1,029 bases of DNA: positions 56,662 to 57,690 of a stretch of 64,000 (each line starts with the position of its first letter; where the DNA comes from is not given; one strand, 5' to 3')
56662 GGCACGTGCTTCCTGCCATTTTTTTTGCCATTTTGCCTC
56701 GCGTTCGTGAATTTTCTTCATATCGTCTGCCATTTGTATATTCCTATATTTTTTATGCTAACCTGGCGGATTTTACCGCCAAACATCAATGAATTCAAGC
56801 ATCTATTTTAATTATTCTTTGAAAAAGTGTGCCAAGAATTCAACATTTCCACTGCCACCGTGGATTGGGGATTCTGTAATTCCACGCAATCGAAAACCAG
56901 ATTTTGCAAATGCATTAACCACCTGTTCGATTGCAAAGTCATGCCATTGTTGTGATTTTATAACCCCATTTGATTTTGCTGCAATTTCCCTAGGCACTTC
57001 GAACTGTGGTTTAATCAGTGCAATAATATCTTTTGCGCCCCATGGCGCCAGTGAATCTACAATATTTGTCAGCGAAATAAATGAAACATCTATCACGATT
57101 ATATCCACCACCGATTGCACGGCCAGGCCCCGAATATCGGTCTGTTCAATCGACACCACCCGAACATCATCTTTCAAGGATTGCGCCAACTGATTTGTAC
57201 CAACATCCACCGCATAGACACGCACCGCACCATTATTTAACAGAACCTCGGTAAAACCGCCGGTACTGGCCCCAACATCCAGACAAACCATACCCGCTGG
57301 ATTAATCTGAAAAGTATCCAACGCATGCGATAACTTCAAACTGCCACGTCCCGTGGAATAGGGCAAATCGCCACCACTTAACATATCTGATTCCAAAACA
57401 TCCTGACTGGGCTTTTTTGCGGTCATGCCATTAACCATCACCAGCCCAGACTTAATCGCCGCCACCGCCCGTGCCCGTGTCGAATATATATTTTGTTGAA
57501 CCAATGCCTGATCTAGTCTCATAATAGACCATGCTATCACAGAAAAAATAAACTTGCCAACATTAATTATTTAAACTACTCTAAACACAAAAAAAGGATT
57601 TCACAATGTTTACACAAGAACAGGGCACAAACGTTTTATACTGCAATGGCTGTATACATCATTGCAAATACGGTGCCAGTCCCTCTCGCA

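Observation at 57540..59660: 2-kb decayed region: gene remnants, four iteron-like tandem repeats and strong A+C strand skew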

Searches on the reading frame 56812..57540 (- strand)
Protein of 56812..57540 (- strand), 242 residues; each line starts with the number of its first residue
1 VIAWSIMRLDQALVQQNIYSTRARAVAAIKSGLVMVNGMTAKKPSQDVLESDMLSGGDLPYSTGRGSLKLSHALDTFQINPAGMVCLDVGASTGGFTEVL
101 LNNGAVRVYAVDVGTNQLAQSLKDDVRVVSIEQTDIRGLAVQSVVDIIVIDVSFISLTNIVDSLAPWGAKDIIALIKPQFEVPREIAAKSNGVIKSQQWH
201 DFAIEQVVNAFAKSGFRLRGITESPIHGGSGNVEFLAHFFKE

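Call 12: search_protein_families(library=pfam, proteins=[window:56812-57540:-], max_evalue=1)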
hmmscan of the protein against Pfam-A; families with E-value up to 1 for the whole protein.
window:56812-57540:- (242 aa): 11 families
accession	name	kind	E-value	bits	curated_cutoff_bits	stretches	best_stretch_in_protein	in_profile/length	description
PF01728.25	FtsJ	-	6.1e-39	134.2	24.1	1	65-238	4-178/181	FtsJ-like methyltransferase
PF01479.30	S4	-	2.4e-10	40.4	22.8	1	7-53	1-47/48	S4 domain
PF08241.18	Methyltransf_11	-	0.00015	22.8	21.2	1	87-155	1-71/95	Methyltransferase domain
PF13649.12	Methyltransf_25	-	0.00039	21.5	27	1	87-151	2-71/97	Methyltransferase domain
PF13489.12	Methyltransf_23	-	0.0051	17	27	1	74-179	13-111/164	Methyltransferase domain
PF22421.1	SYY_C-terminal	-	0.007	16.7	27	1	8-55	20-67/83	Tyrosine--tRNA ligase SYY-like C-terminal domain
PF08242.18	Methyltransf_12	-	0.023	15.9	30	1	87-149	1-70/98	Methyltransferase domain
PF13783.11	DUF4177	-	0.075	13.7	25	1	204-238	23-60/65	Domain of unknown function (DUF4177)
PF02353.26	CMAS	-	0.14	11.9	27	1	68-123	49-103/273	Mycolic acid cyclopropane synthetase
PF13847.12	Methyltransf_31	-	0.15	12.2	27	1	82-152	3-82/145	Methyltransferase domain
PF13275.11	S4_2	-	0.16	12.4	24.6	1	7-42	8-43/65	S4 domain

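Call 15: find_encoding_contigs(protein=window:56812-57540:-, flank=10000, max_places=6)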
Protein window:56812-57540:- (242 aa): no gene with exactly this product is on record in the collection.

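Call 16: find_encoding_contigs(protein=window:56812-57522:-, flank=10000, max_places=6)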
Protein window:56812-57522:- (236 aa): 22 contigs read that carry it; 6 places shown.
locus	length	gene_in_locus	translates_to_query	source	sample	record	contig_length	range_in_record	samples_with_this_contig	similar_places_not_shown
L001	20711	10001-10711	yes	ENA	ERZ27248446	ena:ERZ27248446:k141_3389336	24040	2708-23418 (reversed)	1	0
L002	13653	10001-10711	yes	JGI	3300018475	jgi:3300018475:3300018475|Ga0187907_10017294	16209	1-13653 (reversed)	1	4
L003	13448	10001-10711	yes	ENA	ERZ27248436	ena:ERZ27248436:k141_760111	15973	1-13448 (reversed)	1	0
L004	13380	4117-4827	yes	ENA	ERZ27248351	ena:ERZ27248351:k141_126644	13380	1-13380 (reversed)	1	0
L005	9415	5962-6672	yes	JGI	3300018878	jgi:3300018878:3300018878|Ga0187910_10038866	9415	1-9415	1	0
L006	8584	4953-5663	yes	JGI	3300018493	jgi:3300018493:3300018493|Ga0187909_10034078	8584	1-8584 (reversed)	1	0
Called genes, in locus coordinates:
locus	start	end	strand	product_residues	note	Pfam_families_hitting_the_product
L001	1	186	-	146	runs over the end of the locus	PF00075:RNase_H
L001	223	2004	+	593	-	PF00456:Transketolase_N, PF13292:DXP_synthase_N, PF02775:TPP_enzyme_C (faint), PF02779:Transket_pyr, PF22613:Transketolase_C_1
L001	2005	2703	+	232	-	PF01863:YgjP-like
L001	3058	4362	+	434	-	PF13393:tRNA-synt_His, PF00587:tRNA-synt_2b (weak), PF03129:HGTP_anticodon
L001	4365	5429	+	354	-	PF03462:PCRF, PF00472:RF-1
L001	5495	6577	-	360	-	-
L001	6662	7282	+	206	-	PF13189:Cytidylate_kin2 (faint), PF13238:AAA_18, PF13671:AAA_33 (weak), PF01202:SKI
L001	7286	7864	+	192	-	PF01741:MscL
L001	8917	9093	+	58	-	-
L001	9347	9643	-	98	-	-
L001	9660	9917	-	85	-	-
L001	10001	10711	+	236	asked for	PF01479:S4, PF01728:FtsJ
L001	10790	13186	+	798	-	PF00133:tRNA-synt_1, PF09334:tRNA-synt_1g, PF13603:tRNA-synt_1_2, PF00133:tRNA-synt_1, PF08264:Anticodon_1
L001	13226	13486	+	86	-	-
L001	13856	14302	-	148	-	PF02502:LacAB_rpiB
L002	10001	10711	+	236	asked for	PF01479:S4, PF01728:FtsJ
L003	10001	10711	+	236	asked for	PF01479:S4, PF01728:FtsJ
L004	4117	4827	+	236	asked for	PF01479:S4, PF01728:FtsJ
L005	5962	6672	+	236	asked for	PF01479:S4, PF01728:FtsJ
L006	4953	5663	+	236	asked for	PF01479:S4, PF01728:FtsJ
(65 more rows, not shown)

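Call 35: find_related_loci(query=window:56812-57522:-, collection=genome_contigs, flank=10000)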
Query window:56812-57522:- (236 aa) in genome_contigs; peptide patterns used: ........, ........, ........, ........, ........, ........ (x = any residue, [..] = any of these).
600 stretches matched a pattern (row limit reached: there are more); 559 encode a relative of the query (tblastn E <= 1e-3); the best 80 are kept; 80 distinct loci.
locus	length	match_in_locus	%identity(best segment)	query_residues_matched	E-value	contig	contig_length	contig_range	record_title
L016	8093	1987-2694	76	1-236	3e-120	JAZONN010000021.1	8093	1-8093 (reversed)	MAG: Candidatus Enterousia sp. isolate T1900045638_YK20190332.MAGScoT_cleanbin_000024 SGB_8112_k141_1636430, whole genom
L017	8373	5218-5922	75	1-235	1e-119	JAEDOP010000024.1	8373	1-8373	MAG: Alphaproteobacteria bacterium isolate MAG321 NODE_7172_length_8373_cov_4.521039, whole genome shotgun sequence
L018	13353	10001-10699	75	1-233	1e-117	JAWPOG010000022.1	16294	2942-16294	MAG: Alphaproteobacteria bacterium isolate KV104-158 k141_2792799, whole genome shotgun sequence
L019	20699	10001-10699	74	1-233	1e-114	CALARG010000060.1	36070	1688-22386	MAG TPA_asm: uncultured Alphaproteobacteria bacterium isolate SRR6425825_bin.15_CONCOCT_v1.1_MAG genome assembly, contig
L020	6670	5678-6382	71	1-235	1e-113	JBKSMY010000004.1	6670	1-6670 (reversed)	MAG: Alphaproteobacteria bacterium isolate KS320-82 k141_686837, whole genome shotgun sequence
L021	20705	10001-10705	71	1-235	1e-112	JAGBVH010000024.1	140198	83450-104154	MAG: Alphaproteobacteria bacterium isolate RGIG9479 Yak_Cecum-4__c523325, whole genome shotgun sequence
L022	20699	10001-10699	75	1-233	7e-113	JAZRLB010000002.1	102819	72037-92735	MAG: Candidatus Enterousia sp. isolate T1900045443_YK20190134.MAGScoT_cleanbin_000013 SGB_7129_k141_1671384, whole genom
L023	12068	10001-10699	74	1-233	3e-112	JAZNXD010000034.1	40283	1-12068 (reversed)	MAG: Candidatus Enterousia sp. isolate T1900044780_TS20190246.MAGScoT_cleanbin_000045 SGB_2551_k141_4522537, whole genom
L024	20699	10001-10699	70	1-233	4e-110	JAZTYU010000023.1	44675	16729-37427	MAG: Candidatus Enterousia sp. isolate T1900045325_YK20190014.MAGScoT_cleanbin_000039 SGB_6437_k141_1460412, whole genom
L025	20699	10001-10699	72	1-233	8e-110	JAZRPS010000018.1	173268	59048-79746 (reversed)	MAG: Candidatus Enterousia sp. isolate T1900045373_YK20190063.MAGScoT_cleanbin_000025 SGB_6863_k141_1913895, whole genom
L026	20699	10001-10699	68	1-233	3e-108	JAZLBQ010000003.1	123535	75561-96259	MAG: Candidatus Enterousia sp. isolate T1900045063_TC20190056.MAGScoT_cleanbin_000013 SGB_4572_k141_860081, whole genome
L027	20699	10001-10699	70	1-233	8e-108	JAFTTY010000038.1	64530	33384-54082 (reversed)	MAG: Alphaproteobacteria bacterium isolate RGIG4147 Roe_deer_Colon-1__c813486, whole genome shotgun sequence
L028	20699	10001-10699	70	1-233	8e-107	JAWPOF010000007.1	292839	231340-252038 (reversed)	MAG: Alphaproteobacteria bacterium isolate KG228-117 k141_151046, whole genome shotgun sequence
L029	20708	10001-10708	69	1-236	6e-107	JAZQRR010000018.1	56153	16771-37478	MAG: Candidatus Enterousia sp. isolate T1900045224_TC20190220.MAGScoT_cleanbin_000015 SGB_5385_k141_1491076, whole genom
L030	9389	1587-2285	71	1-233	1e-106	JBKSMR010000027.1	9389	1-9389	MAG: Alphaproteobacteria bacterium isolate 125_22-69 k141_2070887, whole genome shotgun sequence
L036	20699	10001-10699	67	1-233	7e-104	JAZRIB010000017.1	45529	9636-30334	MAG: Candidatus Enterousia sp. isolate T1900045477_YK20190171.MAGScoT_cleanbin_000036 SGB_7287_k141_3178026, whole genom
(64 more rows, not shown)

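Call 57: search_protein_families(library=phrogs, proteins=[L024:1302-2540:-, L024:3673-5310:-, L024:2917-3618:-, L024:7882-8967:-, L018:5675-7477:-, L018:3693-4547:-, L029:4395-5909:-, L029:6166-7098:-, L036:5267-6895:+, L036:8091-9296:+], max_evalue=0.001)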
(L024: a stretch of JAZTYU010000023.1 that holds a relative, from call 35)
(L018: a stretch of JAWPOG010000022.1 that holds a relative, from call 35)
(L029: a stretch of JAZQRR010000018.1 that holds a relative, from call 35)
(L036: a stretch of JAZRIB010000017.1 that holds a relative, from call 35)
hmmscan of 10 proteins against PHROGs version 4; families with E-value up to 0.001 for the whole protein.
L024:1302-2540:- (412 aa): 3 families
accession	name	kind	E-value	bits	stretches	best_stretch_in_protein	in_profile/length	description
phrog_942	-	DNA, RNA and nucleotide metabolism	9.5e-68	230.7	1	18-406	76-354/501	replication initiation protein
phrog_29197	-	unknown function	1.3e-14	55.6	1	86-131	63-108/187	-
phrog_3584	-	DNA, RNA and nucleotide metabolism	1.3e-05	25.8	0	116-152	70-106/265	replication initiation protein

L024:3673-5310:- (545 aa): 1 family
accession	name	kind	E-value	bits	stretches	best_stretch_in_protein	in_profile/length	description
phrog_514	-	head and packaging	3.7e-132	442.7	1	14-542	21-515/531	major head protein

L024:2917-3618:- (233 aa): 15 families
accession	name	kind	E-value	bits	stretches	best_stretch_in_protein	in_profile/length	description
phrog_11693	-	tail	1.7e-22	81.7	1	6-175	7-182/228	pilot protein for DNA ejection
phrog_8693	-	tail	3e-15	57.8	1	12-170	8-166/258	pilot protein for DNA ejection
phrog_18604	-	tail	2e-13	51.3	1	7-182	79-244/284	minor tail protein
phrog_8742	-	tail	7.9e-11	43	1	39-167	135-268/287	pilot protein for DNA ejection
phrog_16516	-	tail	2.6e-10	41.6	1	10-90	21-99/186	minor tail protein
phrog_8689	-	tail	5.7e-10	40.4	1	8-170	11-196/327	pilot protein for DNA ejection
phrog_34605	-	tail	5.8e-09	37.1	1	6-218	9-200/254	minor tail protein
phrog_22637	-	tail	2e-08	35.3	1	31-165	26-160/264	pilot protein for DNA ejection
phrog_35928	-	tail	8.7e-07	29.9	1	29-92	68-129/172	pilot protein for DNA ejection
phrog_27063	-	tail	1.7e-06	28.9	1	38-181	60-224/306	pilot protein for DNA ejection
phrog_23656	-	head and packaging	2.3e-06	28.4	1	42-82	2-40/175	virion structural protein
phrog_20617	-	tail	2.7e-06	28.7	1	10-166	5-157/200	minor tail protein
phrog_25360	-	unknown function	1.5e-05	25.7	1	31-143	53-177/316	-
phrog_21483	-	unknown function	7.1e-05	23.5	1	23-201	89-258/303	-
phrog_5158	-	unknown function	0.00028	21.6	1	41-174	79-218/322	-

L024:7882-8967:- (361 aa): 1 family
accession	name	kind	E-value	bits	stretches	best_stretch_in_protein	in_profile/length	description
phrog_21376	-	unknown function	2.3e-06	26.3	1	2-102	549-666/1664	-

L018:5675-7477:- (600 aa): 1 family
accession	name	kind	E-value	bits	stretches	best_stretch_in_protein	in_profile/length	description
phrog_514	-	head and packaging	3.6e-105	353.6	1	1-596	22-514/531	major head protein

L018:3693-4547:- (284 aa): 3 families
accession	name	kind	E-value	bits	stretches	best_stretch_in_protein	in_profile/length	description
phrog_942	-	DNA, RNA and nucleotide metabolism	1.7e-40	140.8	1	42-241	88-310/501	replication initiation protein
phrog_29197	-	unknown function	3.5e-11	44.4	1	42-133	61-168/187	-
phrog_3584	-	DNA, RNA and nucleotide metabolism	5.1e-08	33.6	1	59-179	51-177/265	replication initiation protein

L029:4395-5909:- (504 aa): 1 family
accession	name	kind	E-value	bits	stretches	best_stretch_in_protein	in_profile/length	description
phrog_514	-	head and packaging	8.8e-83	279.7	1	2-476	21-491/531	major head protein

L029:6166-7098:- (310 aa): 2 families
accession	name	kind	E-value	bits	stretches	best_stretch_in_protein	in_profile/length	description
phrog_942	-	DNA, RNA and nucleotide metabolism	8.9e-53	181.3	1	11-264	85-328/501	replication initiation protein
phrog_29197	-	unknown function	3.2e-15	57.6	1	15-106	62-169/187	-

L036:5267-6895:+ (542 aa): 1 family
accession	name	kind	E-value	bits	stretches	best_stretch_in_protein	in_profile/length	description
phrog_514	-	head and packaging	8.1e-109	365.6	1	2-539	22-515/531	major head protein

L036:8091-9296:+ (401 aa): 3 families
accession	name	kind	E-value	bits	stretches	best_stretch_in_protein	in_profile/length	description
phrog_942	-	DNA, RNA and nucleotide metabolism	1.2e-38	134.7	1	106-366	88-361/501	replication initiation protein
phrog_29197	-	unknown function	3.7e-09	37.8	1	107-198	62-166/187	-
phrog_3584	-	DNA, RNA and nucleotide metabolism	1.2e-06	29.2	1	130-215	61-150/265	replication initiation protein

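Call 58: search_protein_families(library=pfam, proteins=[L024:1302-2540:-, L024:3673-5310:-, L024:7882-8967:-, L026:9086-9898:-, L018:5675-7477:-, L018:3693-4547:-, L029:4395-5909:-, L029:6166-7098:-, L018:8954-9709:+, L029:8058-8927:+], max_evalue=0.001)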
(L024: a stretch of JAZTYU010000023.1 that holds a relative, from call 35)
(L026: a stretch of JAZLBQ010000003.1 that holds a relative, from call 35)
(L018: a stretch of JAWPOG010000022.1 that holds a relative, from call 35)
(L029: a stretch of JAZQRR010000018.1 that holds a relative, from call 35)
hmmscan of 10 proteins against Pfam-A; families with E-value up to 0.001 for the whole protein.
L024:1302-2540:- (412 aa): 1 family
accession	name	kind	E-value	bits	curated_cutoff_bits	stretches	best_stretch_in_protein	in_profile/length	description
PF23343.2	REP_ORF2-G2P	-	4.7e-19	69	27.8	2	198-284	28-98/99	Replication-associated protein ORF2/G2P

L024:3673-5310:- (545 aa): 1 family
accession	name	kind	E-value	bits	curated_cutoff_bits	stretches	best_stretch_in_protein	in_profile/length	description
PF02305.22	Phage_F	-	2.3e-92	310.8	25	1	22-541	14-500/501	Capsid protein (F protein)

L024:7882-8967:- (361 aa): 1 family
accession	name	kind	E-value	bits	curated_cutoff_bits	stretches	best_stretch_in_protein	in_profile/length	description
PF18760.7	ART-PolyVal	-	3.4e-13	51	31.2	1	1-101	7-126/140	ADP-Ribosyltransferase in polyvalent proteins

L026:9086-9898:- (270 aa): 0 families

L018:5675-7477:- (600 aa): 1 family
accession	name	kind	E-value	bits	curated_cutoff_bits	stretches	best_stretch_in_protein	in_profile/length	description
PF02305.22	Phage_F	-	1.8e-67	228.7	25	1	2-588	9-492/501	Capsid protein (F protein)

L018:3693-4547:- (284 aa): 1 family
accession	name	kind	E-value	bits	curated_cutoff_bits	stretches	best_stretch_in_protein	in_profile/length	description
PF23343.2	REP_ORF2-G2P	-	3e-12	47.1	27.8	1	76-178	3-98/99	Replication-associated protein ORF2/G2P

L029:4395-5909:- (504 aa): 1 family
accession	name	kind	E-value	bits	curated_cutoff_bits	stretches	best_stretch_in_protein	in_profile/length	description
PF02305.22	Phage_F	-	1.3e-53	183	25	1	3-471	8-474/501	Capsid protein (F protein)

L029:6166-7098:- (310 aa): 1 family
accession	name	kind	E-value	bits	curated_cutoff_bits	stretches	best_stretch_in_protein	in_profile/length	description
PF23343.2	REP_ORF2-G2P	-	1.7e-12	47.9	27.8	1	46-142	2-97/99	Replication-associated protein ORF2/G2P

L018:8954-9709:+ (251 aa): 1 family
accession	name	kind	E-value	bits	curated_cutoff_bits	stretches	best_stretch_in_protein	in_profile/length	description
PF03575.23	Peptidase_S51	-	9.4e-32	110.8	23.9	1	31-228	15-202/206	Peptidase family S51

L029:8058-8927:+ (289 aa): 0 families

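Call 78: find_related_loci(query=L024:3673-5310:-, collection=viral_contigs, flank=6000)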
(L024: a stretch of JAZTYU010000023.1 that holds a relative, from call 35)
Query L024:3673-5310:- (545 aa) in viral_contigs; peptide patterns used: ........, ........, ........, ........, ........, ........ (x = any residue, [..] = any of these).
9 stretches matched a pattern; 1 encode a relative of the query (tblastn E <= 1e-3); 1 distinct loci.
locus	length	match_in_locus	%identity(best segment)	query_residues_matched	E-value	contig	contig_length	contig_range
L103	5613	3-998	61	205-545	1e-131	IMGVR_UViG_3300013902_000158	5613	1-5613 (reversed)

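Call 83: search_dna_similar(query=L024:7882-8967:-, collection=phages, mode=protein, max_rows=10)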
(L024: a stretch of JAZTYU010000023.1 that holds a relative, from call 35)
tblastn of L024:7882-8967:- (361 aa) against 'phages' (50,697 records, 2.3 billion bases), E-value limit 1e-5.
Records with a match: 2; places in all: 2; records where one place covers at least 80% of the query: 0.
Best place of each record, by identity: <60% 2.
By first word of the organism name: Pseudomonas 2.
By host as written in the record: - 1; Pseudomonas aeruginosa 1.
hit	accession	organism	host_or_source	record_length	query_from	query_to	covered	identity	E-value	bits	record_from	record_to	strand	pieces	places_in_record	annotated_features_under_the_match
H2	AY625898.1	Pseudomonas phage F116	-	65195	1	100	28%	33.9%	1e-7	59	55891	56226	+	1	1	unknown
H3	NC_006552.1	Pseudomonas phage F116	Pseudomonas aeruginosa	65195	1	100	28%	33.9%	1e-7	59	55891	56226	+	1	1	hypothetical protein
